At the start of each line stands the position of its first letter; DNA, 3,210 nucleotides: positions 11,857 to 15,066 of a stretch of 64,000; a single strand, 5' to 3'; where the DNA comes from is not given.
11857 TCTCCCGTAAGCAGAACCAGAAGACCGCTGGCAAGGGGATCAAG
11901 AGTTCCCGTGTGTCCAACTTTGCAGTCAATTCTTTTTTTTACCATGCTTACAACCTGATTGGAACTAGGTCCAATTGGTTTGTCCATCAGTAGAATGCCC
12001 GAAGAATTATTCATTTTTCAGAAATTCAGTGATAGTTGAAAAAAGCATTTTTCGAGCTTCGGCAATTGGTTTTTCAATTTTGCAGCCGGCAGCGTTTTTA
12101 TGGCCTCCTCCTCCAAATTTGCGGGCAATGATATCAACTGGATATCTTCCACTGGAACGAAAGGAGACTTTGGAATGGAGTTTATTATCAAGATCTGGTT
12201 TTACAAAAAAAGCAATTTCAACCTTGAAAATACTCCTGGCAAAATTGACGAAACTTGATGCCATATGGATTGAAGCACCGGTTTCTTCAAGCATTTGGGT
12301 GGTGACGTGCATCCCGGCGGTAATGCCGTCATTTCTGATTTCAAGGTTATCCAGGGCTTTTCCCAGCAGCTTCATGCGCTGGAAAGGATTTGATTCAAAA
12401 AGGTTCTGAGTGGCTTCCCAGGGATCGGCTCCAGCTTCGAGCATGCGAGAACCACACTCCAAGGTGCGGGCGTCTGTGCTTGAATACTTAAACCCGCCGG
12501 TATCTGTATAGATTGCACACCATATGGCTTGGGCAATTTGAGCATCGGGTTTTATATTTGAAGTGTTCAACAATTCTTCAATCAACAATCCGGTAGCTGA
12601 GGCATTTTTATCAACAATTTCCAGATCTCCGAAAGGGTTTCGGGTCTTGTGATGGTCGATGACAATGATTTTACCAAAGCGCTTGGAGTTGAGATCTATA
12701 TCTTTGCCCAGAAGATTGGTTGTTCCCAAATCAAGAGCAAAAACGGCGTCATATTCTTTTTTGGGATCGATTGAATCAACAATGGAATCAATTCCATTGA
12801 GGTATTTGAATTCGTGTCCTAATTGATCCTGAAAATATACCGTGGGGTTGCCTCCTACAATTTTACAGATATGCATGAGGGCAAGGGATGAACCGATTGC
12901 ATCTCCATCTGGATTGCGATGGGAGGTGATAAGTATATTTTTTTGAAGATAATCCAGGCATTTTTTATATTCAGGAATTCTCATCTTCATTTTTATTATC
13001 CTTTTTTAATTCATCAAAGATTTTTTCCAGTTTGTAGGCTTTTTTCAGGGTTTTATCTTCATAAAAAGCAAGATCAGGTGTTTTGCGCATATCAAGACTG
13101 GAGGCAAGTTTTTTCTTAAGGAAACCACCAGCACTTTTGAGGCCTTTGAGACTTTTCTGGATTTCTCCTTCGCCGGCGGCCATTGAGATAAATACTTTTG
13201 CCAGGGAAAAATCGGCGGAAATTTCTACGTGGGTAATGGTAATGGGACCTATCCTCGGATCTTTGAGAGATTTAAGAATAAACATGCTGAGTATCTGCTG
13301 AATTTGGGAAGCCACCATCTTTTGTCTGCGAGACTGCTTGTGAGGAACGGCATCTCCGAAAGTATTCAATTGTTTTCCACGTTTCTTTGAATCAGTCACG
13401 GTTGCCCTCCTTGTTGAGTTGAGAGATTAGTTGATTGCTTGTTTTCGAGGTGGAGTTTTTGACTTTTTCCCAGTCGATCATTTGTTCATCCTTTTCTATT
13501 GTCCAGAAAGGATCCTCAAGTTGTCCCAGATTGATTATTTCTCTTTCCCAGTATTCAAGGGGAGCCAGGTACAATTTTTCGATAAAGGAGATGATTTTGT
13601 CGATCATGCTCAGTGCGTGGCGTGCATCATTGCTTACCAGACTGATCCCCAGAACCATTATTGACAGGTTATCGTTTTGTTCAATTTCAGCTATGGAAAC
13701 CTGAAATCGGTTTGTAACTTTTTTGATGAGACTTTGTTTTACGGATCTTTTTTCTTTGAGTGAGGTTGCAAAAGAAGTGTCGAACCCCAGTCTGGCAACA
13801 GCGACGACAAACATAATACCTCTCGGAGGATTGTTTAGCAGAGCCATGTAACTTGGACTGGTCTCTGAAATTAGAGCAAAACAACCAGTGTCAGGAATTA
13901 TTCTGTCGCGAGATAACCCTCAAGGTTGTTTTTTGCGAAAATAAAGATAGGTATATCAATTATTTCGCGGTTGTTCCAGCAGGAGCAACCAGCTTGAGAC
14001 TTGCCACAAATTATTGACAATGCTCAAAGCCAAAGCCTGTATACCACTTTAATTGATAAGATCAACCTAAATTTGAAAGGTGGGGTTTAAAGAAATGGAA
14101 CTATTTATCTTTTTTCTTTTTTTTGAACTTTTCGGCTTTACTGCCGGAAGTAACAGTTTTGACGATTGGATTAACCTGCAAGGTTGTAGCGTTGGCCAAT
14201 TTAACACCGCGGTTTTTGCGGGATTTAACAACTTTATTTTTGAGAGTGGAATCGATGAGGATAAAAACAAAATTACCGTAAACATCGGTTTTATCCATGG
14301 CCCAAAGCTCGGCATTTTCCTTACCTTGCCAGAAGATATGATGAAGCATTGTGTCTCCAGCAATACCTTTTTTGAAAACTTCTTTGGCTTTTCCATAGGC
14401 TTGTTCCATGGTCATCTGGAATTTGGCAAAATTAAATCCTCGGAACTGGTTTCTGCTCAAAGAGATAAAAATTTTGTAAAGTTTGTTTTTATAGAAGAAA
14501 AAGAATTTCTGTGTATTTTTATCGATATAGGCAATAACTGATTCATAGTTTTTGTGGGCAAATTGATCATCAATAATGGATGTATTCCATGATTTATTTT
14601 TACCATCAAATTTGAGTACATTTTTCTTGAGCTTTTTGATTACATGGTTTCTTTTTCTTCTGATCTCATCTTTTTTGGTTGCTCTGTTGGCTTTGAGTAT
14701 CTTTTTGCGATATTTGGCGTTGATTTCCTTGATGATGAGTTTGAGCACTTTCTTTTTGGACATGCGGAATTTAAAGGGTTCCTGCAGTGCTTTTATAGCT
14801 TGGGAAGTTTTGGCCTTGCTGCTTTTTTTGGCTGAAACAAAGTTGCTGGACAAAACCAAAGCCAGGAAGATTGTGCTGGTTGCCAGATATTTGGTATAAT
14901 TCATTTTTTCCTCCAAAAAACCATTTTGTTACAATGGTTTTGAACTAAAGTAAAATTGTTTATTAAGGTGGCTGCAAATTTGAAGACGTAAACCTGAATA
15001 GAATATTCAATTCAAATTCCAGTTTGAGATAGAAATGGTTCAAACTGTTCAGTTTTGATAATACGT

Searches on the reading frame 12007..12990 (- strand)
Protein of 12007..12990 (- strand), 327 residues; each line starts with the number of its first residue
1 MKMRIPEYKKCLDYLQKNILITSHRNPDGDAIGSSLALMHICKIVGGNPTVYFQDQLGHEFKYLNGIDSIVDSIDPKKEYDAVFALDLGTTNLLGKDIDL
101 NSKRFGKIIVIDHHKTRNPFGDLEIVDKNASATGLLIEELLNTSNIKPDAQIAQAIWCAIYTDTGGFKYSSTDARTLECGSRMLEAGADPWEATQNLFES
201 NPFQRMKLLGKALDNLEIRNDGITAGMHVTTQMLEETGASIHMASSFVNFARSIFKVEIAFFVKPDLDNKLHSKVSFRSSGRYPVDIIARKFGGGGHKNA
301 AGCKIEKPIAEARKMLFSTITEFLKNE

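Call 11: search_protein_families(library=pfam, proteins=[window:12007-12990:-], max_evalue=0.0001)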
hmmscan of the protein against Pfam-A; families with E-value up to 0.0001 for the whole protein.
window:12007-12990:- (327 aa): 2 families
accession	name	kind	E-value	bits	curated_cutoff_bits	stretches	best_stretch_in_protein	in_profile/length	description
PF01368.27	DHH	-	2e-15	57.6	28.1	1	18-160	1-125/125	DHH family, N-terminal domain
PF02272.25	DHHA1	-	8.5e-12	45.9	25.9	1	236-325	10-101/102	DHHA1 domain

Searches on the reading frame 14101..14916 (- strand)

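Call 11: search_protein_families(library=pfam, proteins=[window:14101-14916:-], max_evalue=0.0001)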
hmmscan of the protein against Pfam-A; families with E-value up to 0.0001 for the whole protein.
window:14101-14916:- (271 aa): 0 families

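Call 39: search_protein_families(library=pfam, proteins=[window:14101-14916:-], max_evalue=1)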
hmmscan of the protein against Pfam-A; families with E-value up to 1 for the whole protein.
window:14101-14916:- (271 aa): 2 families
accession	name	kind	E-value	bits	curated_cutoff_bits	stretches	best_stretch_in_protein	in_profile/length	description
PF09551.15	Spore_II_R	-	0.012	16.6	25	1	56-128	19-92/128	Stage II sporulation protein R (spore_II_R)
PF07318.18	DUF1464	-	0.081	12.5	23.5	1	40-132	222-313/327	Protein of unknown function (DUF1464)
